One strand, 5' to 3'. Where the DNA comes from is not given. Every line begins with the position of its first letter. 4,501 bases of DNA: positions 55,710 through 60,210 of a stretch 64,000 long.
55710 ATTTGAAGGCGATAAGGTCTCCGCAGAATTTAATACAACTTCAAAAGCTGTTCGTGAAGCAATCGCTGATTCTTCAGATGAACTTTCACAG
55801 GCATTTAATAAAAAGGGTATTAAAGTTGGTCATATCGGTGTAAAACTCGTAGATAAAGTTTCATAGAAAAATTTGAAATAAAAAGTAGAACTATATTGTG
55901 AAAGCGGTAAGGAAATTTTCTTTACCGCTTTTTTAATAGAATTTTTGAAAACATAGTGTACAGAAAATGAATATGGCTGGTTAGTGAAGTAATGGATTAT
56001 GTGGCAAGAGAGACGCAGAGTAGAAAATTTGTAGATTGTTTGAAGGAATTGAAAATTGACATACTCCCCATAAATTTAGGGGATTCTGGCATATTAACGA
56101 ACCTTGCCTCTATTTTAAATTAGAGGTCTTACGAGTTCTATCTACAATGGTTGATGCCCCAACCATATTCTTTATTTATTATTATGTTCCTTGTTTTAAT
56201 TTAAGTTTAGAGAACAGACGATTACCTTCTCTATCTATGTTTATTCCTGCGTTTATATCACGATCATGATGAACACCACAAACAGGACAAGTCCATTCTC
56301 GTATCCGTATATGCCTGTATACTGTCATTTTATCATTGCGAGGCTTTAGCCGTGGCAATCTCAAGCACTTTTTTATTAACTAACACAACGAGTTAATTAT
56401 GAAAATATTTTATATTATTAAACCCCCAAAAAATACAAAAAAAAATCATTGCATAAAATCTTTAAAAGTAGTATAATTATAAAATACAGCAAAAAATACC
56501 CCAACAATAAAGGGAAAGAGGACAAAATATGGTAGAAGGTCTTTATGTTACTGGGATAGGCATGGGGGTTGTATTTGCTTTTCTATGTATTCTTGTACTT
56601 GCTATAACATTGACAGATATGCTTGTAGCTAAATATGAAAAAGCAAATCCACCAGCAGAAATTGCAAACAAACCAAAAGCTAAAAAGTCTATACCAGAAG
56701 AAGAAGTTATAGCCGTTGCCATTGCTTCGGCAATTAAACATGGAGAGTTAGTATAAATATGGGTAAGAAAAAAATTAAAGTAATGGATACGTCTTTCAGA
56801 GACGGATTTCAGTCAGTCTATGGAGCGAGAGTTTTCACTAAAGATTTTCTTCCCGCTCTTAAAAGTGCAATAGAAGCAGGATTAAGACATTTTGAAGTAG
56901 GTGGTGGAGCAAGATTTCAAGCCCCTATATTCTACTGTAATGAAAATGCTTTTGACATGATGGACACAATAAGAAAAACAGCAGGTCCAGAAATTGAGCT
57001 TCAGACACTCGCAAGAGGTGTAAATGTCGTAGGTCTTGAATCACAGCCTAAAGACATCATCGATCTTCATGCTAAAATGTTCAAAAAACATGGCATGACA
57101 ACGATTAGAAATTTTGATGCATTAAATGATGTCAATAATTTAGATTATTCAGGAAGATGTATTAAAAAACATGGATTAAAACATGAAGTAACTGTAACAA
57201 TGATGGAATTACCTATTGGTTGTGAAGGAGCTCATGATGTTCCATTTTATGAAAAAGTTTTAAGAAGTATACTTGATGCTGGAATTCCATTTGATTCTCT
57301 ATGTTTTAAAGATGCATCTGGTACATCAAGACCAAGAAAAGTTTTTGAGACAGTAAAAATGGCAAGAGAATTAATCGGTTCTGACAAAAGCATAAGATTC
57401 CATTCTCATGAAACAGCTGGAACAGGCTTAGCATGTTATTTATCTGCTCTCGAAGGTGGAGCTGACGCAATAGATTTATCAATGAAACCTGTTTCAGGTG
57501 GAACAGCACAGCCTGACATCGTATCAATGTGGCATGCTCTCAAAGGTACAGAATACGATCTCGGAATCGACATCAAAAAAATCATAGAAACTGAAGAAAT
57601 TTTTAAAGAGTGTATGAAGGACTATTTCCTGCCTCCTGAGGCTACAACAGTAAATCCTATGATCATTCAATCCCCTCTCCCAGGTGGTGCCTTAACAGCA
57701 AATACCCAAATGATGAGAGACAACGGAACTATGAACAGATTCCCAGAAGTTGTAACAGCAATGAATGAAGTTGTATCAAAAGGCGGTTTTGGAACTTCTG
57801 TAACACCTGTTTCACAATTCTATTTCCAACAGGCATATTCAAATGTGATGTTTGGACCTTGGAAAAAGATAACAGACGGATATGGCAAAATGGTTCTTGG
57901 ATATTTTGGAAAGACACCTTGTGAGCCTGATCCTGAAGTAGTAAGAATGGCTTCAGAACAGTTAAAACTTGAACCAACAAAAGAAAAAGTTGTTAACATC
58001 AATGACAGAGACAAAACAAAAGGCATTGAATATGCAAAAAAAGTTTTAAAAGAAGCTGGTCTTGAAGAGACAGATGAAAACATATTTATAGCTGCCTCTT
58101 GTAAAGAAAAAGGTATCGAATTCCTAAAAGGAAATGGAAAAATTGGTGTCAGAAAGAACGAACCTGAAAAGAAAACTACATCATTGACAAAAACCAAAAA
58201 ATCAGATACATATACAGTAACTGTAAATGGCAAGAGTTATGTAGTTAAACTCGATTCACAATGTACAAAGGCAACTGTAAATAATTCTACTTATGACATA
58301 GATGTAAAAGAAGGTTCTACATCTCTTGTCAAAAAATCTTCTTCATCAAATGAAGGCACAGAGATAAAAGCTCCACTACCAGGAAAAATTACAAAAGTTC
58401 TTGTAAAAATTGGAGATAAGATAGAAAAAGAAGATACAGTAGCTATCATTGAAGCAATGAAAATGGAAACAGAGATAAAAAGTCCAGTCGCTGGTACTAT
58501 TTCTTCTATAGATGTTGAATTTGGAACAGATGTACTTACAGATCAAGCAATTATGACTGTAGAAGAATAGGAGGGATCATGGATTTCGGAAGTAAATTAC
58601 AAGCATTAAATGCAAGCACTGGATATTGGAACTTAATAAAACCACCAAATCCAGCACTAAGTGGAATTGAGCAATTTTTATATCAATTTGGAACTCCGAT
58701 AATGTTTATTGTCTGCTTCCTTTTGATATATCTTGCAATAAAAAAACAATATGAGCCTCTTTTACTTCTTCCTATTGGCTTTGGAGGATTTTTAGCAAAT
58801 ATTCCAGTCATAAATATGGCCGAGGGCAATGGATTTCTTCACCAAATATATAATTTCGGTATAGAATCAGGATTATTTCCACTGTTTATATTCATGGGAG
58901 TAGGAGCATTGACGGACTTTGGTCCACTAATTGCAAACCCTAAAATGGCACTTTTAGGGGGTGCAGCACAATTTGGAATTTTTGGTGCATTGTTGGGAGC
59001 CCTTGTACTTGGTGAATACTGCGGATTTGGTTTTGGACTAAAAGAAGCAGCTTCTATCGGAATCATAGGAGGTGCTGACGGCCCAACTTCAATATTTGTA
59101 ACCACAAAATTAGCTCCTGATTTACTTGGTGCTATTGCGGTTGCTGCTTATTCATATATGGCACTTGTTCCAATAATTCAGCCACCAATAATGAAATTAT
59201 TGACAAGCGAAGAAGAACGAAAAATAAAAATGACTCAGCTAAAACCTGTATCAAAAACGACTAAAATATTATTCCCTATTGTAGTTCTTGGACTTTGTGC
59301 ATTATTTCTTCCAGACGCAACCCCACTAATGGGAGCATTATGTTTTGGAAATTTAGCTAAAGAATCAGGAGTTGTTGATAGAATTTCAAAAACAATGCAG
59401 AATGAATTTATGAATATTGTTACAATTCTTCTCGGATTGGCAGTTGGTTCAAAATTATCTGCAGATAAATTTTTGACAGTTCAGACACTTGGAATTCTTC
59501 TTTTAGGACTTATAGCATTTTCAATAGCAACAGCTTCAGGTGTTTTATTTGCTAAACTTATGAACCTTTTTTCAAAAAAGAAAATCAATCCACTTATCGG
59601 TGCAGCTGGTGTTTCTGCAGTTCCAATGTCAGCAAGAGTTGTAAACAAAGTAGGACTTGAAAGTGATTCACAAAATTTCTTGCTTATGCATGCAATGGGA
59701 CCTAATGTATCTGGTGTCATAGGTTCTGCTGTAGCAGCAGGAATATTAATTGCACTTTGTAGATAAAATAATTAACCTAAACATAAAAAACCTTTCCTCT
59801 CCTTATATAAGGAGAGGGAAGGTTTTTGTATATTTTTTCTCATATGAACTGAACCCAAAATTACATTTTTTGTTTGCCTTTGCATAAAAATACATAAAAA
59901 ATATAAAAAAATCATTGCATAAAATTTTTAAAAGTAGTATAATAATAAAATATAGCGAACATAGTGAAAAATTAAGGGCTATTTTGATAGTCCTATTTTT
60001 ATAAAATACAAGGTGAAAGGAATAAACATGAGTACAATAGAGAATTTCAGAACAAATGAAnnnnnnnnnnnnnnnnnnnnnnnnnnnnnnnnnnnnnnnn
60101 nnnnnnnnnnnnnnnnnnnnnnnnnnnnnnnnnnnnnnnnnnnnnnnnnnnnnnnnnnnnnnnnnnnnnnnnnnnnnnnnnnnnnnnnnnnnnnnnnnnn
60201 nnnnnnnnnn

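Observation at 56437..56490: Duplicated 52-nt consensus promoter module drives both oadGAB and pckA (copy 2 at 59903..59956)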

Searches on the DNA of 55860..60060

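Call 18: search_rna_families(source=window, start=55860, end=60060, threshold=evalue, max_evalue=5)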
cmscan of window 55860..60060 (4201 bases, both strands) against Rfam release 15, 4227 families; matches with E-value up to 5: 10.
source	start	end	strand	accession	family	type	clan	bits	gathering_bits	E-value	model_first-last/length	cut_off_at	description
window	59778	59836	+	RF03940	MIR9563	Gene; miRNA;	-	27.9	90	0.028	1-127/127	no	MIR9563 microRNA precursor family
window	59781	59883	-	RF04342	Plastid-psbA-1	Cis-reg;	CL00153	26.9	54.3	2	1-114/114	no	Plastid-psbA-1 3UTR RNA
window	59785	59837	+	RF04337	Plastid-psbJ-1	Cis-reg;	CL00152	24.2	62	1.8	1-64/64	no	Plastid-psbJ-1 3UTR RNA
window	59779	59834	-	RF04341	Plastid-psbJ-5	Cis-reg;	CL00152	23.7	53.1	0.36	1-59/59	no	Plastid-psbJ-5 3UTR RNA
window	59779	59835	+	RF04161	mir-3688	Gene; miRNA;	-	22.2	84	0.44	1-88/88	no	mir-3688 microRNA precursor family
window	59783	59837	-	RF01859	Phe_leader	Cis-reg; leader;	-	21.2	55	3.4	1-125/125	no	Phenylalanine leader peptide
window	59778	59836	-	RF02026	mir-2833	Gene; miRNA;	-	20.2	65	2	1-69/69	no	mir-2833 microRNA precursor family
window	59771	59843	-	RF04135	MIR5062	Gene; miRNA;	-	19.4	140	2.7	32-126/158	no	MIR5062 microRNA precursor family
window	58813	58878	-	RF00278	SNORD50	Gene; snRNA; snoRNA; CD-box;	-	18.8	42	3.3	1-72/72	no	Small nucleolar RNA SNORD50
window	58769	58883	-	RF02744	Rev39_5p_UTR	Cis-reg;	-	12.9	88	1.5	1-300/300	no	Soft rot Enterobacteriaceae Rev 39 5'UTR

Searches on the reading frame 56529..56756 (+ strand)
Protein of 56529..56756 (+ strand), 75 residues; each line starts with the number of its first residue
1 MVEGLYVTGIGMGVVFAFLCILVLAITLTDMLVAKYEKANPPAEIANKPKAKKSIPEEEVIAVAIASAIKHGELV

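Call 7: search_protein_families(library=ncbifam, proteins=[window:56529-56756:+])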
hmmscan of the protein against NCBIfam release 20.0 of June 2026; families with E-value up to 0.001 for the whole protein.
window:56529-56756:+ (75 aa): 3 families
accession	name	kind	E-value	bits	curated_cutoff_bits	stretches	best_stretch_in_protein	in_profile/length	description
TIGR01195.1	oadG_fam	subfamily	2.6e-12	47.1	36.05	1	1-71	4-78/84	sodium pump decarboxylases, gamma subunit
NF002792.0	PRK02919.1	subfamily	2.4e-08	34.6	93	1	2-71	8-76/82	oxaloacetate decarboxylase subunit gamma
NF003004.0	PRK03814.1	equivalog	2.7e-08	34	84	1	7-70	14-77/86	oxaloacetate decarboxylase subunit gamma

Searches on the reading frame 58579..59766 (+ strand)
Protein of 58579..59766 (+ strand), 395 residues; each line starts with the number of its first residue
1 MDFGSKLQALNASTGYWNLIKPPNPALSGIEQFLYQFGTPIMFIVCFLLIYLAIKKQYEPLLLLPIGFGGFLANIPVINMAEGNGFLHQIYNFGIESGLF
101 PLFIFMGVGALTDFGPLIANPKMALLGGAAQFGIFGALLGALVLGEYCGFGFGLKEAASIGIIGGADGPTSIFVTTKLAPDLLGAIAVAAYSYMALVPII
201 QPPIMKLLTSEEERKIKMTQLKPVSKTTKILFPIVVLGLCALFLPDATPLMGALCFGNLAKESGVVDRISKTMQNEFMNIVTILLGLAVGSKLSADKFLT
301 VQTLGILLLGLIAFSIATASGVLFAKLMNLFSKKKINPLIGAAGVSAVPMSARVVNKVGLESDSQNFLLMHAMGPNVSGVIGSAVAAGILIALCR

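Call 7: search_protein_families(library=ncbifam, proteins=[window:58579-59766:+])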
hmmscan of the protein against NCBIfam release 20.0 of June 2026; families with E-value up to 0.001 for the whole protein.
window:58579-59766:+ (395 aa): 5 families
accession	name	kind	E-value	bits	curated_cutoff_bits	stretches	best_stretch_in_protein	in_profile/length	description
TIGR01109.1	Na_pump_decarbB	subfamily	2.4e-167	556.4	190.6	1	39-389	2-354/354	sodium ion-translocating decarboxylase subunit beta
NF012020.0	PRK15476.1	subfamily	2.5e-157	524.4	820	2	78-391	114-427/433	oxaloacetate decarboxylase subunit beta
NF012019.0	PRK15475.1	subfamily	4.2e-157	523.7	822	2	78-391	114-427/433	oxaloacetate decarboxylase subunit beta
NF012021.0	PRK15477.1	subfamily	8.8e-157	522.6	824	2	78-391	114-427/433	oxaloacetate decarboxylase subunit beta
TIGR03136.1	malonate_biotin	equivalog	5.6e-52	177.4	596.9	1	86-392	93-394/399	Na+-transporting malonate decarboxylase, carboxybiotin decarboxylase subunit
